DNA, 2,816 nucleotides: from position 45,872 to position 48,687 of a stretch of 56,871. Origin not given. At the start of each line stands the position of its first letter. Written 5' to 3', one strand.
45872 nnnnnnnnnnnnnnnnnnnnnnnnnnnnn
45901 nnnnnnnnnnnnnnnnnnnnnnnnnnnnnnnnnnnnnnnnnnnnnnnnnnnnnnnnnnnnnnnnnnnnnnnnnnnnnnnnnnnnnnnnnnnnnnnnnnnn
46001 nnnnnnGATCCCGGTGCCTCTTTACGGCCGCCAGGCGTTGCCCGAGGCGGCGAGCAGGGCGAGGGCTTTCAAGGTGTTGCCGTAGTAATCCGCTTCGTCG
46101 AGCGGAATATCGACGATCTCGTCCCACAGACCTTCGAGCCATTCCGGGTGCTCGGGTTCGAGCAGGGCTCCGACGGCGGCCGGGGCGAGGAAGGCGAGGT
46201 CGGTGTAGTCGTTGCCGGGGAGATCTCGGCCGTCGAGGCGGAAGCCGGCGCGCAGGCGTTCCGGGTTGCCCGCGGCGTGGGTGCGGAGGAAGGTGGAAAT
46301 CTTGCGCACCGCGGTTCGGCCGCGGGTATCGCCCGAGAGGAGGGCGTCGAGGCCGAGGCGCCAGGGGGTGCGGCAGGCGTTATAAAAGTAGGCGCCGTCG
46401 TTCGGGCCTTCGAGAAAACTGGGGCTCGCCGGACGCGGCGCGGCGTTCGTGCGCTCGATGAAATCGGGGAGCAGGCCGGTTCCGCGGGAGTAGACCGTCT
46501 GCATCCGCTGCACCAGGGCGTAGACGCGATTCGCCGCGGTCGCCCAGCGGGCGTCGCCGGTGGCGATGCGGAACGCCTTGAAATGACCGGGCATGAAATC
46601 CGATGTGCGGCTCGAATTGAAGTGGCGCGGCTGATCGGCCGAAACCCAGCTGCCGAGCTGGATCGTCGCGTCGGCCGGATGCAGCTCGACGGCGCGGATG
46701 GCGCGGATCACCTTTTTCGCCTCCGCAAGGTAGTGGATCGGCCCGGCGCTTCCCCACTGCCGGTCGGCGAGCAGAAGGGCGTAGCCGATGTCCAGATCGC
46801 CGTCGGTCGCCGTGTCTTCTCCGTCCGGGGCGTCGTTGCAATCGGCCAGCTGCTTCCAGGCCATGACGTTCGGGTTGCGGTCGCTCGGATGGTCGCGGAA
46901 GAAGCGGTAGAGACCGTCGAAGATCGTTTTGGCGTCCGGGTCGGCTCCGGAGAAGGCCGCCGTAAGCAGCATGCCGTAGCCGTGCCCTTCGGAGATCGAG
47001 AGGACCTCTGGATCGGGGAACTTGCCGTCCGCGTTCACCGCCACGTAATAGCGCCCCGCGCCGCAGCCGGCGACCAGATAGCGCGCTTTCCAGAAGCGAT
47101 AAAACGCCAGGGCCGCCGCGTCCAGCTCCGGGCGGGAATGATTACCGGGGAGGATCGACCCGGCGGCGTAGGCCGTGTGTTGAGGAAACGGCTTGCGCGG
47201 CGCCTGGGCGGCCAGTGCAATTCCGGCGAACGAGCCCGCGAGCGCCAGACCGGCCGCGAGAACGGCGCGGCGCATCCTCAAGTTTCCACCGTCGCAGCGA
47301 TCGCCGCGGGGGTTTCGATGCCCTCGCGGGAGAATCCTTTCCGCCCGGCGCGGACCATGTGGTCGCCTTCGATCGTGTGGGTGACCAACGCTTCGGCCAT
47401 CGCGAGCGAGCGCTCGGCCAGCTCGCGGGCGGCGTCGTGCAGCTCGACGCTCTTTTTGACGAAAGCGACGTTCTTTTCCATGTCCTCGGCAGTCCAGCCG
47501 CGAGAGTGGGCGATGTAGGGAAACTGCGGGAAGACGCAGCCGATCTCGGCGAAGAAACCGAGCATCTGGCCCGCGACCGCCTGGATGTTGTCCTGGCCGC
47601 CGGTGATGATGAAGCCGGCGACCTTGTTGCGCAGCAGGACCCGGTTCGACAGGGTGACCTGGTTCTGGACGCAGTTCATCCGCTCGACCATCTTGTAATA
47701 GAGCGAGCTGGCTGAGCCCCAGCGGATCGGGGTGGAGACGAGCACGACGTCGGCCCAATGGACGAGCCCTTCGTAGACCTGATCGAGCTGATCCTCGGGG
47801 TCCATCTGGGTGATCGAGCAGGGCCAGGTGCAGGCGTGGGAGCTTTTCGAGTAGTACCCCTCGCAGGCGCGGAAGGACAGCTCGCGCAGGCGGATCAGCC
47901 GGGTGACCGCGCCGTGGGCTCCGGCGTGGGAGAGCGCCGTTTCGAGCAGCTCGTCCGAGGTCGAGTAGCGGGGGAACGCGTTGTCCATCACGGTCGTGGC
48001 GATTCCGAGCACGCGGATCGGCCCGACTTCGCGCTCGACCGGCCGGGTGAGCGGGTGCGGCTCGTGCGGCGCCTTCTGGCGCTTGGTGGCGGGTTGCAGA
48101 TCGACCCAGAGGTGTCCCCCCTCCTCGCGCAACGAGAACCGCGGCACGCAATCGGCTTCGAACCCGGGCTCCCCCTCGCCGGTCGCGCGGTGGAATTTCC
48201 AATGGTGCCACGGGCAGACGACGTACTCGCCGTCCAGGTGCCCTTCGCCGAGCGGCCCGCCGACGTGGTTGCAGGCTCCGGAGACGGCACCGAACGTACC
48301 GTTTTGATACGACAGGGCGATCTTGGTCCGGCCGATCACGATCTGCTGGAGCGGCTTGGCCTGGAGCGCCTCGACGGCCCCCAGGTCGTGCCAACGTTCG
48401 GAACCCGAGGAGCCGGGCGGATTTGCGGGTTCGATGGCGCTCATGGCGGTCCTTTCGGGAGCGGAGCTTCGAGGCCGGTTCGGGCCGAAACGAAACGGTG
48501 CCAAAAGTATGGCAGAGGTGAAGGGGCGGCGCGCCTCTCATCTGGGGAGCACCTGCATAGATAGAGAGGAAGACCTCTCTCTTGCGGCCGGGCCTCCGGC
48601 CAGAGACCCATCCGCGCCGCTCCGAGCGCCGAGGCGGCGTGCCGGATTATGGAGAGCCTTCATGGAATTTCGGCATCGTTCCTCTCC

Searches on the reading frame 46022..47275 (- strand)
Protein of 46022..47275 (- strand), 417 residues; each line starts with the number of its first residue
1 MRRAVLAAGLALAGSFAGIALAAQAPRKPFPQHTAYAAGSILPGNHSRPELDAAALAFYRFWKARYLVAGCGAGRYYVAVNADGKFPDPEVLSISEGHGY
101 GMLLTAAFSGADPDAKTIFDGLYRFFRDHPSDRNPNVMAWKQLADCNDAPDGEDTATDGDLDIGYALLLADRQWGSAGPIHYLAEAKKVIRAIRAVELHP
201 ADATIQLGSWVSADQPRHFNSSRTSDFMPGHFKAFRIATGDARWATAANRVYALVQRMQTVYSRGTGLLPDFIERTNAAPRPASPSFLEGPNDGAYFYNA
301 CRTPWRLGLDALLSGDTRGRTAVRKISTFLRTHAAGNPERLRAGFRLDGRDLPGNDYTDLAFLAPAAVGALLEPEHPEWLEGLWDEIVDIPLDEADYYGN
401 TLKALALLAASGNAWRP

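Call 58: find_homologous_proteins(query=window:46022-47275:-, max_evalue=1e-40)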
Query window:46022-47275:- (417 aa): 1339 proteins with E <= 1e-40 among 8000 candidates; the best 120 are listed.
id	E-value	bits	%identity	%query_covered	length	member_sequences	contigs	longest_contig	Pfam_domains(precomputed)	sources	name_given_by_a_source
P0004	4.2e-256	868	90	100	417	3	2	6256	PF01270.24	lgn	-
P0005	2.6e-249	846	90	97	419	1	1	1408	PF01270.24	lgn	-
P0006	3.8e-246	835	87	100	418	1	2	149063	PF01270.24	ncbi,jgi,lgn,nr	ncbi:MAG TPA: glycosyl hydrolase family 8 [Thermoanaerobaculia bacterium]|jgi:endo-1,4-beta-D-glucan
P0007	2.3e-243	826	88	94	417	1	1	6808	PF01270.24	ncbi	-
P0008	4.4e-238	809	85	100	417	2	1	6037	PF01270.24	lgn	-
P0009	2.2e-231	786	86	95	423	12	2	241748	PF01270.24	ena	-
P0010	2.5e-180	618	87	74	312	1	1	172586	PF01270.24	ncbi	-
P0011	6.8e-143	495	51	100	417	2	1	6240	PF01270.24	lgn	-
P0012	2.5e-137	477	50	100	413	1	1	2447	PF01270.24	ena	-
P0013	2.0e-135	470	52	94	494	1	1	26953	PF01270.24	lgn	-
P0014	1.4e-134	468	50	100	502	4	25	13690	PF01270.24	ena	-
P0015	8.1e-133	462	53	94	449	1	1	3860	PF01270.24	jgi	-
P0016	2.3e-132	460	50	96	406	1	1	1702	PF01270.24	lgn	-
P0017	2.3e-132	460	51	98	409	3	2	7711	PF01270.24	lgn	-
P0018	4.3e-132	459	50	97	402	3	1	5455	PF01270.24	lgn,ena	-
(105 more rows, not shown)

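Call 59: find_encoding_contigs(protein=P0004, flank=6000, max_places=3)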
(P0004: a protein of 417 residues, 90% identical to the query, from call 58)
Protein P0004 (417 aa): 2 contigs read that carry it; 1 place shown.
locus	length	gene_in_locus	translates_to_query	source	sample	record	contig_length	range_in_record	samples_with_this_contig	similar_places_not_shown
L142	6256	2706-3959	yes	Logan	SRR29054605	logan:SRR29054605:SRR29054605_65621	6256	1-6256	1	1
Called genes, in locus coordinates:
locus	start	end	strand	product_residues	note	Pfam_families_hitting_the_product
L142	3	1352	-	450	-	?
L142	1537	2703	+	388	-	PF00355:Rieske, PF22543:Rieske_4 (faint), PF03358:FMN_red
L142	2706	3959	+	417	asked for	PF01270:Glyco_hydro_8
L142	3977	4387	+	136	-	-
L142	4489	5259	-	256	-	-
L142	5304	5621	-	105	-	PF13560:HTH_31 (weak)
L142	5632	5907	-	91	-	PF05015:HigB-like_toxin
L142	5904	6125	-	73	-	-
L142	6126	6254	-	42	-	?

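Call 60: find_encoding_contigs(protein=P0007, flank=6000, max_places=3)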
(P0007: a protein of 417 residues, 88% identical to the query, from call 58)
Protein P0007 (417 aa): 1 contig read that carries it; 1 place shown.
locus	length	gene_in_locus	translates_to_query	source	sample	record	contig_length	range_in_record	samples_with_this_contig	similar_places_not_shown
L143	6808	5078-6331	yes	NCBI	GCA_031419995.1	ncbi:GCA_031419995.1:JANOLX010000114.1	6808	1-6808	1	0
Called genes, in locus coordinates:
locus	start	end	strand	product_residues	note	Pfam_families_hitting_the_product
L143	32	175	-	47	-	PF05368:NmrA (weak), PF01370:Epimerase (weak), PF13460:NAD_binding_10 (weak)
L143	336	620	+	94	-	PF04248:NTP_transf_9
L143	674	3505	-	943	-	PF16158:N_BRCA1_IG (faint)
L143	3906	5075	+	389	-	PF00355:Rieske, PF22543:Rieske_4 (weak), PF03358:FMN_red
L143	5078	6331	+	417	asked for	PF01270:Glyco_hydro_8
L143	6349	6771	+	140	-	-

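Call 61: find_encoding_contigs(protein=P0008, flank=6000, max_places=3)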
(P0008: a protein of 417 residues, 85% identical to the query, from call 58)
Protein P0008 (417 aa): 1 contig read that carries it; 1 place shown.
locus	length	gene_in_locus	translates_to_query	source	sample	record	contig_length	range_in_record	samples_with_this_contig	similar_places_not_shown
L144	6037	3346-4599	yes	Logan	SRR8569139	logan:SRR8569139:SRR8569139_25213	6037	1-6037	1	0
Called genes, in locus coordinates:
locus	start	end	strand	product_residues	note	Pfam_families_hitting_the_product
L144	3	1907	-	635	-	?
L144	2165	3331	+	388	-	PF00355:Rieske, PF22543:Rieske_4 (weak), PF03358:FMN_red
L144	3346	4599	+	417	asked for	PF01270:Glyco_hydro_8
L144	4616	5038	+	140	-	-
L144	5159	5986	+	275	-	-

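Call 62: find_encoding_contigs(protein=P0009, flank=6000, max_places=3)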
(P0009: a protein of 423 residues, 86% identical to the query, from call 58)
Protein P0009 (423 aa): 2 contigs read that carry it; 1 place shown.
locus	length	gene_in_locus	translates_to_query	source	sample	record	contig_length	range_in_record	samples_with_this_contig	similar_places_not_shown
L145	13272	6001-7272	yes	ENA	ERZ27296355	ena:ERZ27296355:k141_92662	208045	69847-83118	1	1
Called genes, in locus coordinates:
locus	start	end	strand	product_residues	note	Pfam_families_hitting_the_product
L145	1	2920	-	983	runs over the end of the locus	PF16158:N_BRCA1_IG (faint), PF10989:DUF2808 (faint)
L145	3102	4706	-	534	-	PF13185:GAF_2, PF01590:GAF, PF13185:GAF_2, PF13492:GAF_3 (weak), PF00990:GGDEF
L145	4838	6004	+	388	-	PF00355:Rieske, PF22543:Rieske_4 (weak), PF03358:FMN_red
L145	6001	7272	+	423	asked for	PF01270:Glyco_hydro_8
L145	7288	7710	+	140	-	-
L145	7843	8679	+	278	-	-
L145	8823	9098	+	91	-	-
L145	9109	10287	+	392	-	-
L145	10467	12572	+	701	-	PF13089:PP_kinase_N, PF02503:PP_kinase, PF17941:PP_kinase_C_1, PF13091:PLDc_2 (faint), PF13090:PP_kinase_C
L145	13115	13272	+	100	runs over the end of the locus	PF01936:NYN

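Call 63: find_encoding_contigs(protein=P0010, flank=6000, max_places=3)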
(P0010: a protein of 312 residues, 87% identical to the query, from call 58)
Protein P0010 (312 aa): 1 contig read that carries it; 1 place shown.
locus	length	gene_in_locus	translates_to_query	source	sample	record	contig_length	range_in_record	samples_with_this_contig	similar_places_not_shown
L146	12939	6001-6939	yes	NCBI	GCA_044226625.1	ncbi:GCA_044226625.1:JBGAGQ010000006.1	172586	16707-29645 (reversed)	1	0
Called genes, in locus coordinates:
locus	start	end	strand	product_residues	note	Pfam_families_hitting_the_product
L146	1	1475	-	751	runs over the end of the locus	PF06452:CBM9_1 (weak), PF19313:DUF5916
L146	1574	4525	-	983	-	PF07705:CARDB (faint), PF16158:N_BRCA1_IG (faint)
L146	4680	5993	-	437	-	PF01590:GAF, PF13185:GAF_2 (weak), PF13492:GAF_3 (faint), PF01590:GAF, PF13185:GAF_2, PF00990:GGDEF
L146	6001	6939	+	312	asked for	PF01270:Glyco_hydro_8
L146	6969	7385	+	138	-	-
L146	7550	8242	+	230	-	PF00072:Response_reg, PF00486:Trans_reg_C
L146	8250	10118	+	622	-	PF00512:HisKA (weak), PF02518:HATPase_c, PF00072:Response_reg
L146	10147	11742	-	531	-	PF00034:Cytochrom_C, PF13458:Peripla_BP_6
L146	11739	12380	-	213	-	PF02630:SCO1-SenC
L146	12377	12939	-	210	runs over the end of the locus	PF00578:AhpC-TSA (weak), PF02630:SCO1-SenC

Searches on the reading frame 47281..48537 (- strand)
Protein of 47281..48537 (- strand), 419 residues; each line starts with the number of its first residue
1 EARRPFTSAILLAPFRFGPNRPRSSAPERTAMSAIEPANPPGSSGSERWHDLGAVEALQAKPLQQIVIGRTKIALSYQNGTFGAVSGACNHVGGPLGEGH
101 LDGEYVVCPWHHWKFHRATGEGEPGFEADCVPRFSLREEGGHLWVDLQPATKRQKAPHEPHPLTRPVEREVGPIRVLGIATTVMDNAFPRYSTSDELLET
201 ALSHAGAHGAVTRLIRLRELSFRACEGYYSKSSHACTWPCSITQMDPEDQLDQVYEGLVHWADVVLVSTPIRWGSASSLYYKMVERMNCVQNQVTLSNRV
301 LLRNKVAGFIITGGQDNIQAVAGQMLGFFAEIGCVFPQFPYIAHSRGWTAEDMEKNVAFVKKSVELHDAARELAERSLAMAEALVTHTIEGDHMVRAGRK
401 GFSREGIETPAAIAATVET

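Call 70: search_protein_families(library=pfam, proteins=[window:47281-48537:-], max_evalue=0.00001)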
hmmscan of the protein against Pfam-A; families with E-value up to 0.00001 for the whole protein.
window:47281-48537:- (419 aa): 2 families
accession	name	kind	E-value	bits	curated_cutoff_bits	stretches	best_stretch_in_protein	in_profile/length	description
PF00355.32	Rieske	-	5.5e-13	49.1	20.3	1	49-122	2-75/88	Rieske [2Fe-2S] domain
PF03358.20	FMN_red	-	4.6e-10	39.7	24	1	192-343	14-146/152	NADPH-dependent FMN reductase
